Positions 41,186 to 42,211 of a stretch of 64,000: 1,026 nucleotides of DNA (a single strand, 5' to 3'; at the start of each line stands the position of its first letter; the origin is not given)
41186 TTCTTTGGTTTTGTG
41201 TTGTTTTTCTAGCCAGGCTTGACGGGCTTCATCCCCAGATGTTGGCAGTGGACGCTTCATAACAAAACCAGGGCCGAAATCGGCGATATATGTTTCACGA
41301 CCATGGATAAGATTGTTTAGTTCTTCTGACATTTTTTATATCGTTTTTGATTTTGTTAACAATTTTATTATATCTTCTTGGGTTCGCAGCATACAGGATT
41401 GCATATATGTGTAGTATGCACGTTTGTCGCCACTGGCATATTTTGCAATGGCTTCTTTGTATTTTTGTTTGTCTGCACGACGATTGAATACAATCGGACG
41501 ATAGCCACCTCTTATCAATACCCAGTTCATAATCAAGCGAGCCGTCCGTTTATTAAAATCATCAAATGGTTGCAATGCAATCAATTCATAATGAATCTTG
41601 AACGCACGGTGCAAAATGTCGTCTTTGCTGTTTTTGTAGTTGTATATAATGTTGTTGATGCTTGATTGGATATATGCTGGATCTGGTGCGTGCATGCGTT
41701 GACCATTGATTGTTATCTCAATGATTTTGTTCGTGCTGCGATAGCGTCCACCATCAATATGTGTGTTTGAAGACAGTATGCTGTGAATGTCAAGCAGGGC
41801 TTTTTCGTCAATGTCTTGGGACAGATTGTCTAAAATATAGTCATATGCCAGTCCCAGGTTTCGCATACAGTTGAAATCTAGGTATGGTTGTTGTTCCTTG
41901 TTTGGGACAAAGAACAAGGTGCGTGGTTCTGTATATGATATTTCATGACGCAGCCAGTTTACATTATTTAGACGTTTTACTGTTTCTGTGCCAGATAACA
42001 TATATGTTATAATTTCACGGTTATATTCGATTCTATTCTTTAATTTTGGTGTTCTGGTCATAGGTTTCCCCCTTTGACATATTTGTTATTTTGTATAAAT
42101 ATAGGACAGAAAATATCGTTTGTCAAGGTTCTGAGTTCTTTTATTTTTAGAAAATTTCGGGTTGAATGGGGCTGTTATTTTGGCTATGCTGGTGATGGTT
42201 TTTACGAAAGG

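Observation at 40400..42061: Doc/Fic-fold protein with a Gln-for-His active-site substitution, operonic with an APH/choline-kinase-like kinase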

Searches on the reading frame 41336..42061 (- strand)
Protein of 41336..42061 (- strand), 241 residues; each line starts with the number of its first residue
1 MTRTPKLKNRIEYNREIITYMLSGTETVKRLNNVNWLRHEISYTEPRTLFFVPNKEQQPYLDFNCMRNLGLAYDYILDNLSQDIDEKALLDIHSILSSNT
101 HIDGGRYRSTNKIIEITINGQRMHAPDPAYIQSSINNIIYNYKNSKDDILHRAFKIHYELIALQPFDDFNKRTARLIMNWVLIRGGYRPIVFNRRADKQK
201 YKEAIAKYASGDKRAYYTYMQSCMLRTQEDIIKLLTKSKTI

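Call 3: search_protein_families(library=pfam, proteins=[window:41336-42061:-], max_evalue=1)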
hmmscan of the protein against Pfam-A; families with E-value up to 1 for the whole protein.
window:41336-42061:- (241 aa): 2 families
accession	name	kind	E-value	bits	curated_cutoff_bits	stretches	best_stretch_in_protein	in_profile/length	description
PF02661.23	Fic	-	2.1e-15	57.8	24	1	84-182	2-93/93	Fic/DOC family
PF20766.2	DUF447_C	-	0.033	14.7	24.8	0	1-18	19-36/53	Protein of unknown function (DUF447)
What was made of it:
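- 41336..42061 (-): Fic-fold protein, 241 aa, of the Q-type subfamily. Pfam Fic 57.8 bits (call 3).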

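Call 4: search_protein_families(library=ncbifam, proteins=[window:41336-42061:-], max_evalue=1)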
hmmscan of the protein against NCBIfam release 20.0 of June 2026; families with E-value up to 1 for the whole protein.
window:41336-42061:- (241 aa): 4 families
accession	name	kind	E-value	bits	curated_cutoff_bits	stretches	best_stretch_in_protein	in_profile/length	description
NF041381.1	XopAC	subfamily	8.9e-08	31.3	450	1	150-200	379-426/451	XopAC/AvrAC family type III secretion system effector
TIGR01550.1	DOC_P1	subfamily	1e-05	25.7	38.65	1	112-188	13-90/122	type II toxin-antitoxin system death-on-curing family toxin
TIGR02613.1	mob_myst_B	hypoth_equivalog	0.00027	20.9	124.4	1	89-211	54-169/186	mobile mystery protein B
NF046030.1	ProtAdlyltaseSoFic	equivalog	0.016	14.2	550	1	144-203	173-237/361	protein adenylyltransferase Fic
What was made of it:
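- On Doc (TIGR01550; Phd-Doc toxin): 25.7 bits against 38.65 (call 4).
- Closest known: Doc toxin of phage P1. Different: TIGR01550 scores 25.7 bits against a cut-off of 38.65 (call 4).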

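Call 5: search_solved_structures(query=window:41336-42061:-, max_evalue=1, show_alignments=5)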
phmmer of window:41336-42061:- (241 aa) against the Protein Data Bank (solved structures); distinct sequences matched with E-value up to 1: 23.
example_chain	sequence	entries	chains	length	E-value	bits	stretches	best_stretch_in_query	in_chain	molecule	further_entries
6zmd_B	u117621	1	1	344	5.1e-12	48.9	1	71-232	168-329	Protein adenylyltransferase FICD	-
6i7j_A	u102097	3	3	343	6.8e-12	48.5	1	71-232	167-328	Adenosine monophosphate-protein transferase FICD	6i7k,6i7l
6i7g_A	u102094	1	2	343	8.7e-12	48.1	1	86-232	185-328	Adenosine monophosphate-protein transferase FICD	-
4u04_A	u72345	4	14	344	8.7e-12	48.1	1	86-232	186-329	Adenosine monophosphate-protein transferase FICD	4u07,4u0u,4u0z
4u0s_A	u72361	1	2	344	9e-12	48.1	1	86-232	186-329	Adenosine monophosphate-protein transferase FICD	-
7b7z_A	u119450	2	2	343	9.4e-12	48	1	71-232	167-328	Protein adenylyltransferase FICD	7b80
6i7h_A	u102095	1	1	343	1.3e-11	47.6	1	88-232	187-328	Adenosine monophosphate-protein transferase FICD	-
6i7i_A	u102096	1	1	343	1.3e-11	47.5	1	88-232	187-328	Adenosine monophosphate-protein transferase FICD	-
9yz5_A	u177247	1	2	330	1.5e-11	47.3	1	86-229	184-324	Protein adenylyltransferase FICD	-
5jj6_A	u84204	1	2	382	3.8e-11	46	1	83-221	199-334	Adenosine monophosphate-protein transferase FICD homolog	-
5jj7_A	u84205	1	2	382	3.9e-11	46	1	83-221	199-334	Adenosine monophosphate-protein transferase FICD homolog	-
3cuc_A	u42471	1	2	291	3.6e-07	33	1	104-203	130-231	Protein of unknown function with a Fic domain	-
4x2c_A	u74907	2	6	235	2.9e-06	30.1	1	68-220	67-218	Fic family protein putative filamentation induced by cAMP protein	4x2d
4x2e_A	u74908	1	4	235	3.1e-06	29.9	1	68-220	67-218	Fic family protein putative filamentation induced by cAMP protein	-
3n3u_A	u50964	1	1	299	0.0082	18.8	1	101-194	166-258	Adenosine monophosphate-protein transferase ibpA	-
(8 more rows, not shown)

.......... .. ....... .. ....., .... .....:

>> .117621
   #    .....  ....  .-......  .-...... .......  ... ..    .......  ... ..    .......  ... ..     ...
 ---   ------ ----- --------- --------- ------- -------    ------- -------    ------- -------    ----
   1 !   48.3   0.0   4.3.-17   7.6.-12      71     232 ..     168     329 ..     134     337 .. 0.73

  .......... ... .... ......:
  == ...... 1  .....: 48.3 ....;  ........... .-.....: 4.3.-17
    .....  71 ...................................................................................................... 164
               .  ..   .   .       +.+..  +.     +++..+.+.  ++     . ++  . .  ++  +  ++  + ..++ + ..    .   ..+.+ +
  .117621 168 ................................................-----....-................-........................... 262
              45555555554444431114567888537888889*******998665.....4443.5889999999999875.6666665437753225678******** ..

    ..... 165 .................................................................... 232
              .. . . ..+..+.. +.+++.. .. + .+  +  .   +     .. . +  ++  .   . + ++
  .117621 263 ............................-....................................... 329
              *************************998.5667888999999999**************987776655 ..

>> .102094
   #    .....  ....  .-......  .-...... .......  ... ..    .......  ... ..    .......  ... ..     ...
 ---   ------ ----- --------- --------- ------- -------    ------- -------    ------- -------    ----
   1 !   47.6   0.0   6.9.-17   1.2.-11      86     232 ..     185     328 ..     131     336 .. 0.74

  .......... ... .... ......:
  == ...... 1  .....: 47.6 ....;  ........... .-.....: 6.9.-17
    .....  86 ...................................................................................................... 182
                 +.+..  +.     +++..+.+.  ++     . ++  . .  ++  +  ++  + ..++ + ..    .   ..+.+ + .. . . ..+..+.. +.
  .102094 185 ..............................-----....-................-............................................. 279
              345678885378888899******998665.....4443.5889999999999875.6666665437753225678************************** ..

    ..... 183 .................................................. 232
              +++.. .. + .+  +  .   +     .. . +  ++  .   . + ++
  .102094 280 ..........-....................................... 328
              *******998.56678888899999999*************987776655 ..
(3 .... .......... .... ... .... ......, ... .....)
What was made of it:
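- Checked: phmmer against human FICD: '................' aligns with '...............' (call 5).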

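Call 7: find_homologous_proteins(query=window:41336-42061:-, max_evalue=0.001)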
Query window:41336-42061:- (241 aa): 2128 proteins with E <= 0.001 among 3353 candidates; the best 120 are listed.
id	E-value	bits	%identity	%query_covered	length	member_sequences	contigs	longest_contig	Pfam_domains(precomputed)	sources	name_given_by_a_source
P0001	2.1e-158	543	100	100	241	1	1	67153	PF02661.24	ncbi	-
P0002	8.8e-158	541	100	100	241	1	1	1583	PF02661.24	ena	-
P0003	3.2e-157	539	99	100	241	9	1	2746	PF02661.24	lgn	-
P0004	1.1e-156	537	99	100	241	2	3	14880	PF02661.24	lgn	-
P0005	4.3e-156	535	98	100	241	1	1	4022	PF02661.24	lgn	-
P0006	2.7e-145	500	91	100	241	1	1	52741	PF02661.24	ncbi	-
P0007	2.7e-143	493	99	92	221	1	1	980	PF02661.24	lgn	-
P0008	5.3e-136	469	91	100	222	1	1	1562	PF02661.24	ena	-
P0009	3.0e-135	467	84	100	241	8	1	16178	PF02661.24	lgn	-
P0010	5.7e-131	453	81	100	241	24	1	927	PF02661.24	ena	-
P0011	5.6e-124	430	77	100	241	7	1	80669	PF02661.24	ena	-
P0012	7.2e-104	364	67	100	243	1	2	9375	PF02661.24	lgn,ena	-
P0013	8.3e-103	361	65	100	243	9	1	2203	PF02661.24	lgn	-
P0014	9.7e-103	360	67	100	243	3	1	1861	PF02661.24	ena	-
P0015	2.3e-102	359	66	100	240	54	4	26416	PF02661.24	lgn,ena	-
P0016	2.3e-102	359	65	100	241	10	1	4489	PF02661.24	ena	-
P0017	4.8e-102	358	66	100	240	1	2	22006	PF02661.24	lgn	-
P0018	5.5e-102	358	66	100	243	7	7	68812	PF02661.24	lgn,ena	-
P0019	1.2e-100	354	66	100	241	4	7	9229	PF02661.24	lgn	-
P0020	1.2e-100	354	64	100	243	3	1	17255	PF02661.24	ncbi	-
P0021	3.2e-100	352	63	100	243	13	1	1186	PF02661.24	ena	-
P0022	2.3e-99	349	65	100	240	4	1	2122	PF02661.24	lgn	-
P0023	3.8e-99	349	63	100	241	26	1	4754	PF02661.24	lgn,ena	-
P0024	4.3e-99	349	64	100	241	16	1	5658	PF02661.24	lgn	-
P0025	5.0e-99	348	64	100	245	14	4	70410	PF02661.24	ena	-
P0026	1.3e-98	347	64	100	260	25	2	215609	PF02661.24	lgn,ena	-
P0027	2.5e-98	346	63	100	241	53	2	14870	PF02661.24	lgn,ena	-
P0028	1.3e-97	344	63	100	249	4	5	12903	PF02661.24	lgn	-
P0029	2.3e-96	340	61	100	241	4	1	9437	PF02661.24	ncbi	-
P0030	2.5e-96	340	64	98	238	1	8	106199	PF02661.24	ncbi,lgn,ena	-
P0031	2.7e-96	339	62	100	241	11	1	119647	PF02661.24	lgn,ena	-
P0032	3.2e-96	339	62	100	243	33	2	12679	PF02661.24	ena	-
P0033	1.3e-95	337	62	100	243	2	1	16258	PF02661.24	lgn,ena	-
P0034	7.0e-95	335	62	99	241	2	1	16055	PF02661.24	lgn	-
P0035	9.4e-95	334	63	100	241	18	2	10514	PF02661.24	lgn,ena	-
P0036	9.7e-95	334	62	100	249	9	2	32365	PF02661.24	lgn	-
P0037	1.5e-94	334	61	100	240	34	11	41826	PF02661.24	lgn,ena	-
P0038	1.8e-94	333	60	100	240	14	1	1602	PF02661.24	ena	-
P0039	1.8e-94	333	60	100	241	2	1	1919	PF02661.24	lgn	-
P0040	2.7e-94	333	61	100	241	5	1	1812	PF02661.24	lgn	-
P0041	3.0e-94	333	63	96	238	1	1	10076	PF02661.24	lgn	-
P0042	3.0e-94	333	60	100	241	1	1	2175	PF02661.24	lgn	-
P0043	6.9e-94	332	61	100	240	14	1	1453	PF02661.24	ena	-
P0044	7.8e-94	331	61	100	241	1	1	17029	PF02661.24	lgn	-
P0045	2.7e-93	330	61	99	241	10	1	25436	PF02661.24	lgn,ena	-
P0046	3.6e-93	329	60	100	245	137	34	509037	PF02661.24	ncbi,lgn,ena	-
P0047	4.2e-93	329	61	100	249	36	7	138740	PF02661.24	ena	-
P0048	5.0e-93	329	62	98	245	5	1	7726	PF02661.24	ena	-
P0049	5.1e-93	329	60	100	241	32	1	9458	PF02661.24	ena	-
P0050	3.3e-92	326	59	100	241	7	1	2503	PF02661.24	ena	-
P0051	3.9e-92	326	60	100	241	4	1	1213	PF02661.24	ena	-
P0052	1.5e-91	324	57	100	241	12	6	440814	PF02661.24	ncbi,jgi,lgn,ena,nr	ncbi:MAG: Fic family protein [Alphaproteobacteria bacterium]|nr:Fic family protein [Alphaproteobacte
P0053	1.7e-91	324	66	91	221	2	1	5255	PF02661.24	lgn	-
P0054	2.6e-91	323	61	100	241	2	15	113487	PF02661.24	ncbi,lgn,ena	-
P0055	3.6e-91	323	58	100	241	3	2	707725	PF02661.24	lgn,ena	-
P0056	7.7e-91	322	60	98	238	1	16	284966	PF02661.24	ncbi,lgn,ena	-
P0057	1.3e-90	321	59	98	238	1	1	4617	PF02661.24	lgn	-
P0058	1.4e-90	321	60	100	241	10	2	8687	PF02661.24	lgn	-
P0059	3.0e-90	320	60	98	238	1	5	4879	PF02661.24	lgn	-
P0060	4.9e-90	319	60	96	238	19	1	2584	PF02661.24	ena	-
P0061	1.3e-89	318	60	100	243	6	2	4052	PF02661.24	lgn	-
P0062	2.4e-89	317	59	100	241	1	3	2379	PF02661.24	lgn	-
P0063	2.8e-89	316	60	100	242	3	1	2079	PF02661.24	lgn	-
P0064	3.1e-89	316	60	99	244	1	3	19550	PF02661.24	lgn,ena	-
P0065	4.3e-89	316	57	99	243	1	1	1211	PF02661.24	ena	-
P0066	7.2e-89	315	59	99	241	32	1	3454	PF02661.24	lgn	-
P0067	7.8e-89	315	59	100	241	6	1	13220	PF02661.24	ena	-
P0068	1.9e-88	314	58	99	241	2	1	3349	PF02661.24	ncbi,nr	ncbi:MAG: Fic family protein, partial [Alphaproteobacteria bacterium]|nr:Fic family protein [Alphapr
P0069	2.0e-88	314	61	100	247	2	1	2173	PF02661.24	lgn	-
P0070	2.0e-88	314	56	99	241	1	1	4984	PF02661.24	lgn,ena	-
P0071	2.4e-88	313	58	98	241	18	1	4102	PF02661.24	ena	-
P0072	2.6e-88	313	58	99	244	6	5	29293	PF02661.24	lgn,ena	-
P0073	5.6e-88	312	59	98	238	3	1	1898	PF02661.24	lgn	-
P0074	1.6e-87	311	56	98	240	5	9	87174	PF02661.24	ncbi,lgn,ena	-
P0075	8.4e-87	308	58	97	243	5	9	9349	PF02661.24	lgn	-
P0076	1.0e-86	308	55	99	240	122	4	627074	PF02661.24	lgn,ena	-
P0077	2.5e-86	307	57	99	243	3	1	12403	PF02661.24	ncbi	-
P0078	6.5e-86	305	57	96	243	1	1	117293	PF02661.24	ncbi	-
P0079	1.9e-85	304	56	99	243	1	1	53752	PF02661.24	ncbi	-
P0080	2.5e-85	304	58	96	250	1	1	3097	PF02661.24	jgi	-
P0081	3.1e-85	303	59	96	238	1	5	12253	PF02661.24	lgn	-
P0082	3.9e-85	303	57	95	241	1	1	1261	PF02661.24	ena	-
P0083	6.2e-85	302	57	99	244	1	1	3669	PF02661.24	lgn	-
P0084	3.4e-84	300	58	98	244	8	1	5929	PF02661.24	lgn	-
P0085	1.2e-83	298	58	100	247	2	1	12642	PF02661.24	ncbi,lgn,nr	ncbi:MAG: Fic family protein [Proteobacteria bacterium]|nr:Fic family protein [Candidatus Enterousia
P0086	1.5e-83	298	56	100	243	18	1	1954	PF02661.24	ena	-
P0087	4.2e-83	296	56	99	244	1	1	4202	PF02661.24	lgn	-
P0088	6.6e-83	296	55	97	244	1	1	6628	PF02661.24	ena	-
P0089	7.9e-83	295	57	96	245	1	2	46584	PF02661.24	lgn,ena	-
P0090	1.0e-82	295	55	99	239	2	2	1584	PF02661.24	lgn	-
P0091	1.3e-82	295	56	99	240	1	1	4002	PF02661.24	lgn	-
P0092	4.9e-82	293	55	100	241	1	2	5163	PF02661.24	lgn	-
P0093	7.2e-82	292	56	96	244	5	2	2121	PF02661.24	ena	-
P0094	1.0e-81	292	55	99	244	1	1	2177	PF02661.24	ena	-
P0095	1.1e-81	292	57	100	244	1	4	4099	PF02661.24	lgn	-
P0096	1.3e-81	291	55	99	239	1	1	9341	PF02661.24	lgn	-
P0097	1.5e-81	291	56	97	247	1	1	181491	PF02661.24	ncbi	-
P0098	1.8e-81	291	54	99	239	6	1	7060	PF02661.24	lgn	-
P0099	1.9e-81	291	55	100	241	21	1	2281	PF02661.24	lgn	-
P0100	3.0e-81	290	53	100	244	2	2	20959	PF02661.24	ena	-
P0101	5.5e-81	289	54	99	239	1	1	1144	PF02661.24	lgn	-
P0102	5.7e-78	279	55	100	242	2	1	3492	PF02661.24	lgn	-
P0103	4.0e-77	277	54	96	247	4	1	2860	PF02661.24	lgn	-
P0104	7.0e-76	273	49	97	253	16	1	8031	PF02661.24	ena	-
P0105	1.0e-75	272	54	97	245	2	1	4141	PF02661.24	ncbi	-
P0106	3.9e-75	270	53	98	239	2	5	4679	PF02661.24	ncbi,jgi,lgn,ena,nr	ncbi:MAG TPA: Fic family protein [Alphaproteobacteria bacterium]|nr:Fic family protein [Alphaproteob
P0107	9.7e-75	269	52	94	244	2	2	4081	PF02661.24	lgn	-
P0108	1.7e-74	268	51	100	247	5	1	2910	PF02661.24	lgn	-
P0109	1.3e-72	262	50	95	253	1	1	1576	PF02661.24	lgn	-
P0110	2.3e-72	261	47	98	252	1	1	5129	PF02661.24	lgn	-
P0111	5.4e-72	260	52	99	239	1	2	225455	PF02661.24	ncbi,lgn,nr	ncbi:MAG: Fic family protein [Alphaproteobacteria bacterium]|nr:Fic family protein [Alphaproteobacte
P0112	2.4e-71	258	51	100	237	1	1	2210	PF02661.24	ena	-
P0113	4.8e-71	257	48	99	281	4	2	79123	PF02661.24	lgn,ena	-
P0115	5.0e-70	253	48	99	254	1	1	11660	PF02661.24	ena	-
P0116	5.1e-70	253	50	97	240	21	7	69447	PF02661.24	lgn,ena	-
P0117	7.0e-70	253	49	95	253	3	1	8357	PF02661.24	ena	-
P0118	7.6e-70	253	51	99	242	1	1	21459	PF02661.24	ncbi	-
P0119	1.1e-69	252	51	99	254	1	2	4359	PF02661.24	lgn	-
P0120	2.2e-69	251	63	73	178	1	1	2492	PF02661.24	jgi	jgi:Fic family protein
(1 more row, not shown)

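Call 11: find_encoding_contigs(protein=P0046, flank=6000, max_places=4)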
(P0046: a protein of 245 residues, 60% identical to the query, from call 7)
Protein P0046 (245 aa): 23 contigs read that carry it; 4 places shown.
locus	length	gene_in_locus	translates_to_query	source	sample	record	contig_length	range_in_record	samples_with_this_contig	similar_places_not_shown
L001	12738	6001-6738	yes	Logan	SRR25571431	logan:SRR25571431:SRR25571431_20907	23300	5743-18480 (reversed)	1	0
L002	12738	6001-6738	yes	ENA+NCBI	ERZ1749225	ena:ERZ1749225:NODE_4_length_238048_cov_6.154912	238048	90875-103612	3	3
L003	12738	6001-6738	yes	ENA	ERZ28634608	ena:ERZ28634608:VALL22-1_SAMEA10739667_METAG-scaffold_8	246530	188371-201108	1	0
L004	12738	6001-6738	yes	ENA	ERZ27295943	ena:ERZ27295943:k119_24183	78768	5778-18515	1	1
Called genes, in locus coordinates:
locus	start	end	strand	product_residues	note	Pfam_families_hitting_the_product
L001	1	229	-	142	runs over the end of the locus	-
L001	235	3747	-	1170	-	PF01855:POR_N, PF17147:PFOR_II, PF01558:POR, PF10371:EKR, PF00037:Fer4 (weak), PF12838:Fer4_7, PF13187:Fer4_9 (weak), PF02775:TPP_enzyme_C (weak), +5 more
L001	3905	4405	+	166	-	-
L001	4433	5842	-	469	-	PF22694:CtpB_N-like, PF00595:PDZ, PF13180:PDZ_2, PF17820:PDZ_6, PF03572:Peptidase_S41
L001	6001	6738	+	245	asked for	PF02661:Fic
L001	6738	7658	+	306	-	PF01636:APH, PF01633:Choline_kinase (weak), PF19974:TCAD9 (weak)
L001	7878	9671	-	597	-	PF00575:S1 (faint), PF10150:RNase_E_G, PF20833:RNase_E_G_Thio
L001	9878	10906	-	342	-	PF03706:LPG_synthase_TM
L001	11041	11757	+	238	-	PF01138:RNase_PH, PF03725:RNase_PH_C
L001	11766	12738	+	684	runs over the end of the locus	PF00270:DEAD, PF04851:ResIII, PF00271:Helicase_C, PF19833:RecG_dom3_C (weak)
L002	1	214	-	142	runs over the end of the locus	-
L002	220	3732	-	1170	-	PF01855:POR_N, PF17147:PFOR_II, PF01558:POR, PF10371:EKR, PF00037:Fer4 (weak), PF12838:Fer4_7, PF13187:Fer4_9 (weak), PF02775:TPP_enzyme_C (weak), +6 more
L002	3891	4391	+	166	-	-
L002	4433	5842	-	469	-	PF22694:CtpB_N-like, PF00595:PDZ, PF13180:PDZ_2, PF17820:PDZ_6, PF03572:Peptidase_S41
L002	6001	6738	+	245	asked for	PF02661:Fic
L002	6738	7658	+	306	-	PF01636:APH, PF01633:Choline_kinase (weak), PF19974:TCAD9 (weak)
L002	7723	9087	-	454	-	-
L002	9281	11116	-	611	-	PF00801:PKD (faint), PF18911:PKD_4 (faint)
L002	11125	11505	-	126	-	-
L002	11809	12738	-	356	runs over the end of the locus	PF11932:DUF3450 (faint), PF06009: (weak), PF01551:Peptidase_M23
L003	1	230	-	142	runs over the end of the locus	-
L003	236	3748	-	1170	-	PF01855:POR_N, PF17147:PFOR_II, PF01558:POR, PF10371:EKR, PF00037:Fer4 (weak), PF12838:Fer4_7, PF13187:Fer4_9 (weak), PF02775:TPP_enzyme_C (weak), +6 more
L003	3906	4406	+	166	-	-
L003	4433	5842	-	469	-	PF22694:CtpB_N-like, PF00595:PDZ, PF13180:PDZ_2, PF17820:PDZ_6, PF03572:Peptidase_S41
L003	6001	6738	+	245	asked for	PF02661:Fic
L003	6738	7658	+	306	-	PF01636:APH, PF01633:Choline_kinase (weak), PF19974:TCAD9 (weak)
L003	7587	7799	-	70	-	-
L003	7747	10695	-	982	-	-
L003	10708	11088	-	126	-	-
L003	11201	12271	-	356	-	PF06009: (weak), PF11932:DUF3450 (faint), PF01551:Peptidase_M23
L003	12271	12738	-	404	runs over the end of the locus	PF00579:tRNA-synt_1b, PF22421:SYY_C-terminal, PF01479:S4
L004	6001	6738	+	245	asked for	PF02661:Fic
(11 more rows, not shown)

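Call 12: search_protein_representatives(protein=window:41336-42061:-)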
Query: 241 residues. Proteins with E-value up to 0.001 (for the whole library): 2506; up to 1e-10: 114; up to 1e-30: 21. The best 150 are listed.
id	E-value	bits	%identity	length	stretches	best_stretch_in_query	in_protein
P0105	3.2e-76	272.1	55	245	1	7-239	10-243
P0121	1.6e-67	243.6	63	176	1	66-240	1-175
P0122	5.0e-63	228.9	51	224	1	7-240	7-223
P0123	4.4e-60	219.3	50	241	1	1-240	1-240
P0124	1.4e-58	214.4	49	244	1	14-239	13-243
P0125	5.1e-52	192.9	63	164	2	1-105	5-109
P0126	9.9e-50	185.4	40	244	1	8-238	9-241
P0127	1.0e-48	182.1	42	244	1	1-237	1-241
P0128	4.5e-47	176.7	44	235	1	8-236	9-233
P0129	3.5e-44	167.2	49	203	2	121-239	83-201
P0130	2.0e-41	158.2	39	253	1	9-238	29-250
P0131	1.1e-40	155.8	46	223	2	150-239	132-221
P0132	2.2e-40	154.8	42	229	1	2-240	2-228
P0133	5.2e-40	153.6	41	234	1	5-236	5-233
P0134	8.2e-37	143.1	38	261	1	26-240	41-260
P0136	2.2e-36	141.7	40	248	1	8-237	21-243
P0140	5.4e-31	124.1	36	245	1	7-236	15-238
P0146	6.4e-28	114.0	34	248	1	3-237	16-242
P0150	9.4e-26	107.0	36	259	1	3-237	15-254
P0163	8.0e-16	74.5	33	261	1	60-234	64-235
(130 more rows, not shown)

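Call 13: find_encoding_contigs(protein=P0104, flank=6000, max_places=3)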
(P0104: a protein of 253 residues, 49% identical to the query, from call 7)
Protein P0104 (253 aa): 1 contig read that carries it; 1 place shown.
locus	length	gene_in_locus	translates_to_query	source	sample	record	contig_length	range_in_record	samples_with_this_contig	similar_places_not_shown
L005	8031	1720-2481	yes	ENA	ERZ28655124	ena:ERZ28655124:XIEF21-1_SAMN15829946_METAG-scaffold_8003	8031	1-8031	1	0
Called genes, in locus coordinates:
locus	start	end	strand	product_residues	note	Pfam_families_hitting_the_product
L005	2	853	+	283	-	?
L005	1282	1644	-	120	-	-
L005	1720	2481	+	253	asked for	PF02661:Fic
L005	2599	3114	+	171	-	-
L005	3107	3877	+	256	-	PF01048:PNP_UDP_1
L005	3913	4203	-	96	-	-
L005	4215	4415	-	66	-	-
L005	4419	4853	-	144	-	-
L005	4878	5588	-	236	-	PF00005:ABC_tran, PF02463:SMC_N, PF13304:AAA_21 (faint)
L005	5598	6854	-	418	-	PF12704:MacB_PCD, PF02687:FtsX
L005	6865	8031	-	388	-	?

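Call 14: find_encoding_contigs(protein=P0111, flank=6000, max_places=2)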
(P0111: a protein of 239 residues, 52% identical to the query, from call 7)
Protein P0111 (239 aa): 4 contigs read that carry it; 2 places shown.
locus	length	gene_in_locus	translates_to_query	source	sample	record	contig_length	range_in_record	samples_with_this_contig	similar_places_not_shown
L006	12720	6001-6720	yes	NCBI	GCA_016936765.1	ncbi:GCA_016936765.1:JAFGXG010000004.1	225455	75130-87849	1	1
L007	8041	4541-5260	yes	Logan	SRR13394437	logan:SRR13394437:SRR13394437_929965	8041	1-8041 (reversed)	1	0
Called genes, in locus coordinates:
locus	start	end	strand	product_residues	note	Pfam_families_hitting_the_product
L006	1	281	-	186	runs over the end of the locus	-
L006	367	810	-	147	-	-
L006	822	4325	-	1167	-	PF01855:POR_N, PF17147:PFOR_II, PF01558:POR, PF10371:EKR, PF12838:Fer4_7, PF13183:Fer4_8 (weak), PF13187:Fer4_9 (weak), PF02775:TPP_enzyme_C, +5 more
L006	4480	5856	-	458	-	PF22694:CtpB_N-like, PF00595:PDZ, PF13180:PDZ_2, PF17820:PDZ_6, PF03572:Peptidase_S41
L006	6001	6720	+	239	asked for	PF02661:Fic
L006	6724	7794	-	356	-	PF01551:Peptidase_M23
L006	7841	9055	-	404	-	PF00579:tRNA-synt_1b, PF22421:SYY_C-terminal, PF01479:S4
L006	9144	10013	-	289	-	PF00889:EF_TS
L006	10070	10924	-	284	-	PF00318:Ribosomal_S2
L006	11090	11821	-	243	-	-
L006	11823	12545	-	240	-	-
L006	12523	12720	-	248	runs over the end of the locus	PF01909:NTP_transf_2 (faint)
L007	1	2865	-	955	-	?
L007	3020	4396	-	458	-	PF22694:CtpB_N-like, PF00595:PDZ, PF13180:PDZ_2, PF17820:PDZ_6, PF03572:Peptidase_S41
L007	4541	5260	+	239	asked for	PF02661:Fic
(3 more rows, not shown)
